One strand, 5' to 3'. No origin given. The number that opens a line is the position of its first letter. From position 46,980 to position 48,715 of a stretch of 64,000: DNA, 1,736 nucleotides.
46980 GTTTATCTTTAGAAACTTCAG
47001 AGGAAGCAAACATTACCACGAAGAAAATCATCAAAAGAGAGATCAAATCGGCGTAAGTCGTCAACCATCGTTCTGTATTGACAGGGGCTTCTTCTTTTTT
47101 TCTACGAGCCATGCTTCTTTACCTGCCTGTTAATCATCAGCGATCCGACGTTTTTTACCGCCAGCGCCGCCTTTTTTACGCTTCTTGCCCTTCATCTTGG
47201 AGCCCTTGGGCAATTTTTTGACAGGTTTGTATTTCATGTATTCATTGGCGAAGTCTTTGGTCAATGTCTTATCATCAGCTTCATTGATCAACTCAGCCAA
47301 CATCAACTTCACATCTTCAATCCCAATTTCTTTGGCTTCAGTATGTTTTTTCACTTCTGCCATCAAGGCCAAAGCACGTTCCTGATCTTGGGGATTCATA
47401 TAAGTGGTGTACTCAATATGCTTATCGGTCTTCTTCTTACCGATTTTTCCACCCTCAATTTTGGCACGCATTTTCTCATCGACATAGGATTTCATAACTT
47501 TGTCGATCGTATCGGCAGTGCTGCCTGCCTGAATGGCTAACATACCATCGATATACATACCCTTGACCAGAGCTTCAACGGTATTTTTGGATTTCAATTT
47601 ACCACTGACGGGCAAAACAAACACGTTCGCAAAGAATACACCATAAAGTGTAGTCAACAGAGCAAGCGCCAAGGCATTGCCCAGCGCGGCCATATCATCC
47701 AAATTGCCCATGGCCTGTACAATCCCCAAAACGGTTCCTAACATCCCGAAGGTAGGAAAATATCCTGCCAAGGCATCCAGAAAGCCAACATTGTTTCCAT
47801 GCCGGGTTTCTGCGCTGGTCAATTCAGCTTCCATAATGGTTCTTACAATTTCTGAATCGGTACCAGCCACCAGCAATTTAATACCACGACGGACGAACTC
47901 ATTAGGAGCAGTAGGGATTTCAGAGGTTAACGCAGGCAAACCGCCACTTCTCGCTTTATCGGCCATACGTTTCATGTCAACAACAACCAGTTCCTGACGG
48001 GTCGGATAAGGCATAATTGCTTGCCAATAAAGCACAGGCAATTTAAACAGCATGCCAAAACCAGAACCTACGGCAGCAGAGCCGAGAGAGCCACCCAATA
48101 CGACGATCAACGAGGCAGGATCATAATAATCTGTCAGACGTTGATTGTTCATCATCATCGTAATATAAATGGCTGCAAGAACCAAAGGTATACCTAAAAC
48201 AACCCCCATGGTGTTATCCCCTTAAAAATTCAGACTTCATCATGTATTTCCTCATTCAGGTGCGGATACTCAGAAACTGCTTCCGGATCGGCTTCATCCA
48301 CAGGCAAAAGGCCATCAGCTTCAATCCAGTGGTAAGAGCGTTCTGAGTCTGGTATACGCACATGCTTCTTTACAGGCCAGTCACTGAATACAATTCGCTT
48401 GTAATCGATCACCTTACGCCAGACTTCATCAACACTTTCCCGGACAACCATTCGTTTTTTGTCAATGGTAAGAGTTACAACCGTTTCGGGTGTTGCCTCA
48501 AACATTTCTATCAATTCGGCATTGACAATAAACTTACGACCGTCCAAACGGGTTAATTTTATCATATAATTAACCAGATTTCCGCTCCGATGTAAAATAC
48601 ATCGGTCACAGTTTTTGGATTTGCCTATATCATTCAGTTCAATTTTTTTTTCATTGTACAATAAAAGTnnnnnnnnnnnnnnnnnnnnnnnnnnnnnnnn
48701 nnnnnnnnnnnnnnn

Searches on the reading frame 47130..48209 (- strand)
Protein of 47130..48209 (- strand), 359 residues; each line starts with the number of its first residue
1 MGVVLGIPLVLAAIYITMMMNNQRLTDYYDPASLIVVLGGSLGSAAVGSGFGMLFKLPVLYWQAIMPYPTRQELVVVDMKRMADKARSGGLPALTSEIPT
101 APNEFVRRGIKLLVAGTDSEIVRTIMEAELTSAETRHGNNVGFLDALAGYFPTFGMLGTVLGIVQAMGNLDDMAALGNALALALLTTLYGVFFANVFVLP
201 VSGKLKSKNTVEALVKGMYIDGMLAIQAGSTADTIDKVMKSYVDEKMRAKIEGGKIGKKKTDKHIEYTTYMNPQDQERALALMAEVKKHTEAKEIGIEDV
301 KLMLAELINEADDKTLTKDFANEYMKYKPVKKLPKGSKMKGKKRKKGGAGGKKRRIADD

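Call 3: search_protein_families(library=pfam, proteins=[window:47130-48209:-], max_evalue=0.1)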
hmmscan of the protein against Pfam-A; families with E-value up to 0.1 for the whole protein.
window:47130-48209:- (359 aa): 1 family
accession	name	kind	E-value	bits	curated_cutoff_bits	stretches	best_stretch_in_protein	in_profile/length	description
PF01618.21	MotA_ExbB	-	9.6e-28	96.9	22.9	1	101-212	5-121/127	MotA/TolQ/ExbB proton channel family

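Call 7: search_protein_families(library=ncbifam, proteins=[window:47130-48209:-], max_evalue=0.1)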
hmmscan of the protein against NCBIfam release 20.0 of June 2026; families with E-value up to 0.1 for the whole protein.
window:47130-48209:- (359 aa): 9 families
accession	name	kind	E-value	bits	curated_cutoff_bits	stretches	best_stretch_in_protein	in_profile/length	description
NF005997.1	PRK08124.1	equivalog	1.5e-48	165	340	1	3-253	5-256/259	flagellar motor stator protein MotA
NF006527.0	PRK08990.1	equivalog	2.8e-48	164.4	341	1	4-249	6-248/254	flagellar motor protein PomA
NF006583.0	PRK09109.1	equivalog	2.3e-47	161.2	237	1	4-243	6-245/246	flagellar motor protein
NF005383.1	PRK06926.1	equivalog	5.2e-45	153.6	394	1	1-253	10-260/271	flagellar motor protein MotP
NF005237.0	PRK06743.1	equivalog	1.4e-22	80.3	373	1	1-245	24-267/277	flagellar motor protein MotP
NF006284.1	PRK08456.1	equivalog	1.7e-20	73.2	380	1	3-246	5-248/252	flagellar motor stator protein MotA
TIGR03818.1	MotA1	equivalog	2.5e-19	69.5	303.8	2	105-216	125-238/282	flagellar motor stator protein MotA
TIGR02796.1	tolQ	equivalog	0.00029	20.7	221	1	119-194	101-182/216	protein TolQ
NF008066.0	PRK10801.1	equivalog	0.024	14.1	403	1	118-198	108-189/230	Tol-Pal system protein TolQ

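Call 79: find_homologous_proteins(query=window:47130-48206:-, max_evalue=1e-30)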
Query window:47130-48206:- (358 aa): 119 proteins with E <= 1e-30 among 8000 candidates.
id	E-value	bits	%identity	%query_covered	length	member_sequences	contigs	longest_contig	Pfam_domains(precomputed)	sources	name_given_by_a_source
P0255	2.4e-211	719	91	93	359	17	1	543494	PF01618.22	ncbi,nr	ncbi:MAG: MotA/TolQ/ExbB proton channel family protein [Candidatus Sericytochromatia bacterium]|nr:M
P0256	2.5e-201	686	89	93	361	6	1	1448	PF01618.22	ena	-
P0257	9.2e-201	684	87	93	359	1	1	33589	PF01618.22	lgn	-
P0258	1.7e-199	680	89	93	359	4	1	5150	PF01618.22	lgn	-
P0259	3.1e-197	672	88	92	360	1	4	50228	PF01618.22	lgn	-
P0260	1.7e-196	670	88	92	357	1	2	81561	PF01618.22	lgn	-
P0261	7.7e-196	668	89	93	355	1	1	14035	PF01618.22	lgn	-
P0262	6.0e-195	665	85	92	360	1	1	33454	PF01618.22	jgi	-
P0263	9.4e-195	664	86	93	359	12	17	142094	PF01618.22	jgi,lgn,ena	-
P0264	4.4e-192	655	83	100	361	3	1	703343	PF01618.22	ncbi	ncbi:MAG: motility protein A [Candidatus Sericytochromatia bacterium]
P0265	6.4e-190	648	83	93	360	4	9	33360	PF01618.22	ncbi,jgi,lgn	jgi:chemotaxis protein MotA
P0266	2.7e-188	643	83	100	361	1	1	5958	PF01618.22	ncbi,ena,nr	ncbi:MAG: hypothetical protein CVV27_11015 [Candidatus Melainabacteria bacterium HGW-Melainabacteria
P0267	2.0e-178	611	83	92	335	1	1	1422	PF01618.22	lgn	-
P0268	4.6e-165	567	74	93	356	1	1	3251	PF01618.22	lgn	-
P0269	7.7e-165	566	73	93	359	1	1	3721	PF01618.22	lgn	-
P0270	3.8e-139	481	64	93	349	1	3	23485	PF01618.22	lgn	-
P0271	1.3e-135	470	89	68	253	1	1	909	PF01618.22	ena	-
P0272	2.5e-128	446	56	99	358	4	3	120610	PF01618.22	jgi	jgi:chemotaxis protein MotA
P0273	8.5e-126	438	57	99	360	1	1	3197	PF01618.22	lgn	-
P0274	2.7e-125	436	58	94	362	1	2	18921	PF01618.22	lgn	-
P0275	1.4e-123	430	55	92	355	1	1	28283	PF01618.22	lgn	-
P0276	1.2e-121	424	57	98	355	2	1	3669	PF01618.22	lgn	-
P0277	1.7e-121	423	55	92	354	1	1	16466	PF01618.22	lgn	-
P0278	1.3e-118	414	55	98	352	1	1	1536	PF01618.22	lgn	-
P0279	3.5e-118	413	58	86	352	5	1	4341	PF01618.22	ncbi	ncbi:MAG: motility protein A [Candidatus Sericytochromatia bacterium]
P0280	9.6e-118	411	56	92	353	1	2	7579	PF01618.22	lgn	-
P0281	2.1e-117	410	55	92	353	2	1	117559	PF01618.22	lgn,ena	-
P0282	1.9e-115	404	55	93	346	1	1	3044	PF01618.22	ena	-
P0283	1.7e-112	394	53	94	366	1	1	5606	PF01618.22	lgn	-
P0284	3.5e-107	376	51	94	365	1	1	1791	PF01618.22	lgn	-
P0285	6.3e-107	376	50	94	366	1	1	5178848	PF01618.22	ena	-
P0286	7.6e-105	369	50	94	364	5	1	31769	PF01618.22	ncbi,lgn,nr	ncbi:MAG: hypothetical protein KatS3mg068_2523 [Candidatus Sericytochromatia bacterium]|nr:MAG: hypo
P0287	1.2e-104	368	50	94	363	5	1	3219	PF01618.22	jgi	jgi:chemotaxis protein MotA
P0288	1.4e-96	342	50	92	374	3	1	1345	PF01618.22,PF20560.4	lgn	-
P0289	3.6e-96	340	50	92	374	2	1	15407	PF01618.22,PF20560.4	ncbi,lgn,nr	ncbi:MAG: MotA/TolQ/ExbB proton channel family protein [Candidatus Sericytochromatia bacterium]|nr:M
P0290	4.6e-96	340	48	92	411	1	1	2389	PF01618.22,PF20560.4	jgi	jgi:chemotaxis protein MotA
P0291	5.1e-96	340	49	92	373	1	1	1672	PF01618.22,PF20560.4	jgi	jgi:chemotaxis protein MotA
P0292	6.0e-95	336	46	90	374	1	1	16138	PF01618.22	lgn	-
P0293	4.3e-94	333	48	92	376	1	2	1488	PF01618.22,PF20560.4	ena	-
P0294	8.0e-94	332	45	92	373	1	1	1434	PF01618.22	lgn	-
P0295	1.9e-92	328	45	94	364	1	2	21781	PF01618.22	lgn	-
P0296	2.0e-92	328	48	92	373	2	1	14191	PF01618.22,PF20560.4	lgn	-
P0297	3.3e-92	327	48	86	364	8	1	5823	PF01618.22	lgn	-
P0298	4.1e-92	327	47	86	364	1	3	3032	PF01618.22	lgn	-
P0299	9.0e-91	322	46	88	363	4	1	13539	PF01618.22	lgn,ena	-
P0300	9.6e-91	322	46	87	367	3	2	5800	PF01618.22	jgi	jgi:chemotaxis protein MotA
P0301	2.0e-90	321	45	91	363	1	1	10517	PF01618.22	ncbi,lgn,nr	ncbi:MAG: MotA/TolQ/ExbB proton channel family protein [Candidatus Sericytochromatia bacterium]|nr:M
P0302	6.5e-90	320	44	93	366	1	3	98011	PF01618.22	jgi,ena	-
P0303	7.2e-90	319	45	94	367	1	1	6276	PF01618.22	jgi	jgi:chemotaxis protein MotA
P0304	2.1e-89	318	43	94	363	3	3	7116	PF01618.22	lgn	-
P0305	8.1e-89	316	44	93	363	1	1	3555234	PF01618.22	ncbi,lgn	ncbi:MAG: MotA/TolQ/ExbB proton channel family protein [Candidatus Sericytochromatia bacterium]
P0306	9.7e-89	316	43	93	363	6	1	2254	PF01618.22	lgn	-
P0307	1.7e-53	200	49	54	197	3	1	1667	PF01618.22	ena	-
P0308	1.0e-42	164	36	68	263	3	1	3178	PF01618.22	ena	-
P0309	7.8e-42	162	36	68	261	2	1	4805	PF01618.22,PF20560.4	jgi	jgi:chemotaxis protein MotA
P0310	5.0e-41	159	36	66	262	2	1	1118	PF01618.22,PF20560.4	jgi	jgi:chemotaxis protein MotA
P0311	6.9e-41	158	34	65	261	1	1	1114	PF01618.22,PF20560.4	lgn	-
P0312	9.6e-41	158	36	72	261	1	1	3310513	PF01618.22,PF20560.4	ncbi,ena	-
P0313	2.5e-40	157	35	68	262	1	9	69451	PF01618.22,PF20560.4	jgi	-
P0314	2.5e-40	157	37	68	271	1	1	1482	PF01618.22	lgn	-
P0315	4.9e-40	156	39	49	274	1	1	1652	PF01618.22,PF20560.4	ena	-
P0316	5.1e-40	156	34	66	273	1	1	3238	PF01618.22,PF20560.4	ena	-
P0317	5.6e-40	155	34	69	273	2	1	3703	PF01618.22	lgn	-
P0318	9.3e-40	155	34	69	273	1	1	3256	PF01618.22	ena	-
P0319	1.0e-39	155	33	70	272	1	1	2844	PF01618.22,PF20560.4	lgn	-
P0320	1.6e-39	154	37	61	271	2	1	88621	PF01618.22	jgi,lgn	jgi:chemotaxis protein MotA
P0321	1.9e-39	154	34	69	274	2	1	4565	PF01618.22,PF20560.4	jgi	jgi:chemotaxis protein MotA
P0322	2.0e-39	154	34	68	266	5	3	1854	PF01618.22,PF20560.4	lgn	-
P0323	2.7e-39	153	35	68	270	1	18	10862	PF01618.22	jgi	jgi:chemotaxis protein MotA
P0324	3.6e-39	153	40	48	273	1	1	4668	PF01618.22,PF20560.4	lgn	-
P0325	5.9e-39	152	34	69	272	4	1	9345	PF01618.22,PF20560.4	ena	-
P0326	6.7e-39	152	33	69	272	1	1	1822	PF01618.22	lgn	-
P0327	7.2e-39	152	40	51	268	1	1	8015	PF01618.22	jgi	jgi:chemotaxis protein MotA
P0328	7.4e-39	152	34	67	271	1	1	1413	PF01618.22,PF20560.4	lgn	-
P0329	7.5e-39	152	34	66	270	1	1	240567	PF01618.22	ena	-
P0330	1.1e-38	151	34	68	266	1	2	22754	PF01618.22,PF20560.4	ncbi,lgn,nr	ncbi:MAG: MotA/TolQ/ExbB proton channel family protein [Nitriliruptoraceae bacterium]|nr:MotA/TolQ/E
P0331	1.2e-38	151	34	71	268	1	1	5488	PF01618.22,PF20560.4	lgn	-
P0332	1.9e-38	150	35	66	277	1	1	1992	PF01618.22,PF20560.4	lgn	-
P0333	2.5e-38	150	33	72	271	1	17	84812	PF01618.22,PF20560.4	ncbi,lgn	-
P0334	2.9e-38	150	34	68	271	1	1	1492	PF01618.22,PF20560.4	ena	-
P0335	3.0e-38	150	33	69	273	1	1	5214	PF01618.22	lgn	-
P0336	4.2e-38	149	33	68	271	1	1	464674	PF01618.22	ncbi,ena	-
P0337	9.0e-38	148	33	70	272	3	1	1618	PF01618.22,PF20560.4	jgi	jgi:chemotaxis protein MotA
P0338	9.4e-38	148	37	64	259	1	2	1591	PF01618.22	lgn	-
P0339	1.2e-37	148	34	69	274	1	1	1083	PF01618.22,PF20560.4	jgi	-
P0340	1.3e-37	148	34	66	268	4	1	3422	PF01618.22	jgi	jgi:chemotaxis protein MotA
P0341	1.4e-37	148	35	66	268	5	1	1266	PF01618.22,PF20560.4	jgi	jgi:chemotaxis protein MotA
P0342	1.5e-37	148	34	69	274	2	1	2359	PF01618.22,PF20560.4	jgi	-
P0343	1.6e-37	147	35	67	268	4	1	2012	PF01618.22,PF20560.4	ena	-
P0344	2.2e-37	147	34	68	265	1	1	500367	PF01618.22,PF20560.4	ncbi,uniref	ncbi:motility protein A [Egicoccus sp. AB-alg2]|uniref:motility protein A n=1 Tax=Egicoccus sp. AB-a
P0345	2.7e-37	147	34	68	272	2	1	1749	PF01618.22,PF20560.4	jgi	jgi:chemotaxis protein MotA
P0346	3.8e-37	146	33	68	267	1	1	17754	PF01618.22,PF20560.4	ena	-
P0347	4.1e-37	146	34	68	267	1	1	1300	PF01618.22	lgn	-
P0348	7.7e-37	145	33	68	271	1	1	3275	PF01618.22,PF20560.4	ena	-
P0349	7.7e-37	145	32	66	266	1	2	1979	PF01618.22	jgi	jgi:chemotaxis protein MotA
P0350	8.1e-37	145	34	68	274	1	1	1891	PF01618.22,PF20560.4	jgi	jgi:chemotaxis protein MotA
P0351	1.2e-36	145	34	68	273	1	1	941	PF01618.22,PF20560.4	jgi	jgi:chemotaxis protein MotA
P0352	1.4e-36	144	34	68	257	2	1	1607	PF01618.22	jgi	jgi:chemotaxis protein MotA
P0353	1.7e-36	144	33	77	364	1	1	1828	PF06289.17,PF01618.22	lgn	-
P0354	1.8e-36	144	33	72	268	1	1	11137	PF01618.22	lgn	-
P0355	2.0e-36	144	33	66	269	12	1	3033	PF01618.22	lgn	-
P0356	2.0e-36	144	33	66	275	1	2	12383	PF01618.22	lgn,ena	-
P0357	2.3e-36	144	33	70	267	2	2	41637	PF01618.22,PF20560.4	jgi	jgi:chemotaxis protein MotA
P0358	2.5e-36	144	33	68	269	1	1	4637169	PF01618.22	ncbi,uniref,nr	ncbi:motility protein A [Egibacter rhizosphaerae]|uniref:Motility protein A n=1 Tax=Egibacter rhizos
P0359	2.7e-36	143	34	68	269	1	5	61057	PF01618.22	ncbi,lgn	-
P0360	3.3e-36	143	32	68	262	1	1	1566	PF01618.22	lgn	-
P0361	3.5e-36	143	36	61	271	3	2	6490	PF01618.22,PF20560.4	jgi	jgi:chemotaxis protein MotA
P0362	1.4e-35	141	32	66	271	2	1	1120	PF01618.22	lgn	-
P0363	1.4e-35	141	34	67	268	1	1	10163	PF01618.22,PF20560.4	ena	-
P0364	2.5e-35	140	32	67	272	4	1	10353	PF01618.22,PF20560.4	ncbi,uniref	ncbi:MAG: motility protein A [Nitriliruptor sp.]|uniref:motility protein A n=1 Tax=Nitriliruptor sp.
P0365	2.6e-35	140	31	72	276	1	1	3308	PF01618.22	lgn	-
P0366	4.6e-35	139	31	69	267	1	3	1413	PF01618.22,PF20560.4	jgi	-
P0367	5.2e-35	139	33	68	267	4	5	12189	PF01618.22,PF20560.4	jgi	jgi:chemotaxis protein MotA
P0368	5.6e-35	139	29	72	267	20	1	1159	PF01618.22,PF20560.4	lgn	-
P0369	8.8e-35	138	30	71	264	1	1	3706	PF01618.22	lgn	-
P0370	1.2e-34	138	31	72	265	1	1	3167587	PF01618.22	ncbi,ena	-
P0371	2.8e-33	133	32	66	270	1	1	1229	PF01618.22,PF20560.4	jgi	jgi:chemotaxis protein MotA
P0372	5.0e-32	129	29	65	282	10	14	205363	PF01618.22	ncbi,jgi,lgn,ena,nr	ncbi:MAG: MotA/TolQ/ExbB proton channel family protein [Candidatus Sericytochromatia bacterium]|nr:M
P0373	2.4e-31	127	31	68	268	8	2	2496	PF01618.22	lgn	-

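Call 80: find_encoding_contigs(protein=P0270, flank=6000, max_places=1)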
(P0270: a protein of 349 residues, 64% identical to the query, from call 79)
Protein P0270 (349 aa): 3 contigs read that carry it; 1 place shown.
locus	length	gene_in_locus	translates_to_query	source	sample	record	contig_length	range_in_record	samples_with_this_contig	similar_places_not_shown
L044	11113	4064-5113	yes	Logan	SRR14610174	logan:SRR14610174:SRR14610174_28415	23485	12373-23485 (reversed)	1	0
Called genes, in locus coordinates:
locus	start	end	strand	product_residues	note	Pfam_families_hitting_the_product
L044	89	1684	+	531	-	PF00933:Glyco_hydro_3, PF01915:Glyco_hydro_3_C (faint)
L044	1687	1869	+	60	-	-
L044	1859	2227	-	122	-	PF00072:Response_reg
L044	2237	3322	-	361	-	-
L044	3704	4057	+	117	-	PF06289:FlbD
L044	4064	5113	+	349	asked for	PF01618:MotA_ExbB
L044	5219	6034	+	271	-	PF13677:MotB_plug, PF00691:OmpA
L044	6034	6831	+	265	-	PF13677:MotB_plug, PF00691:OmpA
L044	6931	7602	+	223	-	-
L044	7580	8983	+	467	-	PF00082:Peptidase_S8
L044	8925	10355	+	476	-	PF13620:CarboxypepD_reg, PF13715:CarbopepD_reg_2, PF09822:ABC_transp_aux (faint), PF14258:DUF4350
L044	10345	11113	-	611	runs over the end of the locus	-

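Call 81: find_encoding_contigs(protein=P0272, flank=6000, max_places=1)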
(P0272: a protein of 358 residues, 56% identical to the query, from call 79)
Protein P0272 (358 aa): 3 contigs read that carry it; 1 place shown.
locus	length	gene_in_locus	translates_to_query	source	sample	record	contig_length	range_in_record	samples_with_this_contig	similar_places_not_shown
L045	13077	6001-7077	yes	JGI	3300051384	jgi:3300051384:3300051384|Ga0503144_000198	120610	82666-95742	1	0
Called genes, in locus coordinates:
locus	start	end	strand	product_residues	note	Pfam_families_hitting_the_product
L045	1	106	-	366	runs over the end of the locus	PF06347:SH3_4 (faint), PF08239:SH3_3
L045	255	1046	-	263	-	PF01553:Acyltransferase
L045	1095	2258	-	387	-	PF00376:MerR (weak), PF12728:HTH_17, PF13411:MerR_1 (faint), PF00285:Citrate_synt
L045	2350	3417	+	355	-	PF00285:Citrate_synt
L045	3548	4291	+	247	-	PF00376:MerR, PF13411:MerR_1, PF09278:MerR-DNA-bind, PF07739:TipAS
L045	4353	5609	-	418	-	PF00083:Sugar_tr (faint), PF07690:MFS_1, PF13347:MFS_2 (weak), PF07690:MFS_1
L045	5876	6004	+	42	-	-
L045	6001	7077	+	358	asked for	PF01618:MotA_ExbB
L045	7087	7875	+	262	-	PF13677:MotB_plug, PF00691:OmpA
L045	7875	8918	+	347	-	PF02608:Bmp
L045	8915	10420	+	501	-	PF00005:ABC_tran, PF13555:AAA_29 (faint), PF13304:AAA_21 (faint), PF00005:ABC_tran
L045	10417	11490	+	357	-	PF02653:BPD_transp_2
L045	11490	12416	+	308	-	PF02653:BPD_transp_2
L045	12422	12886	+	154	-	-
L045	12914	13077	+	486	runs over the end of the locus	PF00324:AA_permease, PF03845:Spore_permease (faint), PF13520:AA_permease_2, PF13906:AA_permease_C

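Call 82: find_encoding_contigs(protein=P0285, flank=6000, max_places=1)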
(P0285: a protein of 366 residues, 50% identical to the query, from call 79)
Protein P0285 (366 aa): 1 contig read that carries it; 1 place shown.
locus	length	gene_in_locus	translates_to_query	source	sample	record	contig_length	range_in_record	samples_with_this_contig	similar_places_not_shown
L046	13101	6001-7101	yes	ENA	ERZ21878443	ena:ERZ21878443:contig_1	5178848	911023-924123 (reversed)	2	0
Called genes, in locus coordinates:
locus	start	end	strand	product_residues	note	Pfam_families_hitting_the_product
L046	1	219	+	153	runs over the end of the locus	-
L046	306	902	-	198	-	PF05685:Uma2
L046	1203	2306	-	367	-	PF04015:DUF362, PF13183:Fer4_8 (faint), PF12838:Fer4_7, PF13187:Fer4_9, PF13237:Fer4_10, PF25160:LdpA_Fe-S-bd (weak), PF00037:Fer4, PF12837:Fer4_6 (weak), +3 more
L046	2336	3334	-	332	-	PF01073:3Beta_HSD, PF01370:Epimerase, PF02719:Polysacc_synt_2, PF04321:RmlD_sub_bind, PF05368:NmrA (weak), PF07993:NAD_binding_4 (faint), PF13460:NAD_binding_10, PF16363:GDP_Man_Dehyd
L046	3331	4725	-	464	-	PF13360:PQQ_2, PF25171:Beta-prop_WDR36-Utp21_1st (faint), PF13570:Beta-prop_ACSF4, PF25292:Beta-prop_CGLA (faint), PF25293:Beta-prop_EMC1_N (weak), PF13570:Beta-prop_ACSF4, PF13360:PQQ_2, PF13570:Beta-prop_ACSF4, +2 more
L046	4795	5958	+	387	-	PF01740:STAS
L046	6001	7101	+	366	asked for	PF01618:MotA_ExbB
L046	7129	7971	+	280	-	PF13677:MotB_plug, PF00691:OmpA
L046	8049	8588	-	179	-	PF02357:NusG, PF00467:KOW (weak)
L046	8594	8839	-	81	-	PF00584:SecE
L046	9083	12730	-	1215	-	PF20706:GT4-conflict, PF00534:Glycos_transf_1, PF13692:Glyco_trans_1_4, PF12895:ANAPC3 (weak), PF14559:TPR_19 (weak), PF00535:Glycos_transf_2, PF00515:TPR_1, PF07719:TPR_2 (weak), +21 more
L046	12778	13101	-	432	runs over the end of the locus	-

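Call 83: find_encoding_contigs(protein=P0305, flank=6000, max_places=1)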
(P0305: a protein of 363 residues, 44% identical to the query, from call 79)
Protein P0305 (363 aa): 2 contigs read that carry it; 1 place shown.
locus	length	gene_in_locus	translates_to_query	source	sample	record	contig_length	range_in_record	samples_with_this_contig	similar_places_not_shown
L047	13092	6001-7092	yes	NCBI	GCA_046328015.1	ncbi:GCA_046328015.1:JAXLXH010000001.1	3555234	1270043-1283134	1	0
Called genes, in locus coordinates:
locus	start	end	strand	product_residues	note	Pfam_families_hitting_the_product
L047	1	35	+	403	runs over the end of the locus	PF19972:TCAD3 (faint)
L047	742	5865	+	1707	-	-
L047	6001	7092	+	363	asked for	PF01618:MotA_ExbB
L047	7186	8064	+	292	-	PF13677:MotB_plug, PF00691:OmpA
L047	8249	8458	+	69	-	PF04964:Flp_Fap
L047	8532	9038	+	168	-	PF01478:Peptidase_A24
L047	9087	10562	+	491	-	-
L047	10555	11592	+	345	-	PF02547:Queuosine_synth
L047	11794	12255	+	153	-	PF13690:CheX, PF04509:CheC (faint)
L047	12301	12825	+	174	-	-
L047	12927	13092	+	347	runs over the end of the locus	PF02618:YceG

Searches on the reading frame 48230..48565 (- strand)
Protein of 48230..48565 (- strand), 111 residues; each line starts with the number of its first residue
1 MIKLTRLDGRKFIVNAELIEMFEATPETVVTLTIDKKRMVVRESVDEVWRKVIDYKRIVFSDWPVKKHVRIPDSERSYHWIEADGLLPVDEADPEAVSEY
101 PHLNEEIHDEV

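Call 3: search_protein_families(library=pfam, proteins=[window:48230-48565:-], max_evalue=0.1)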
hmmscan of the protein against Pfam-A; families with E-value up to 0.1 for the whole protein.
window:48230-48565:- (111 aa): 1 family
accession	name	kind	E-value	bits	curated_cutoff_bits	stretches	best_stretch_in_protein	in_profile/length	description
PF06289.16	FlbD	-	3.8e-23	81.3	24.7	1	1-59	1-58/59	Flagellar and Swarming motility proteins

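Call 7: search_protein_families(library=ncbifam, proteins=[window:48230-48565:-], max_evalue=0.1)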
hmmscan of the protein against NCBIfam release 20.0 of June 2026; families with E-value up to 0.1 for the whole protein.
window:48230-48565:- (111 aa): 0 families
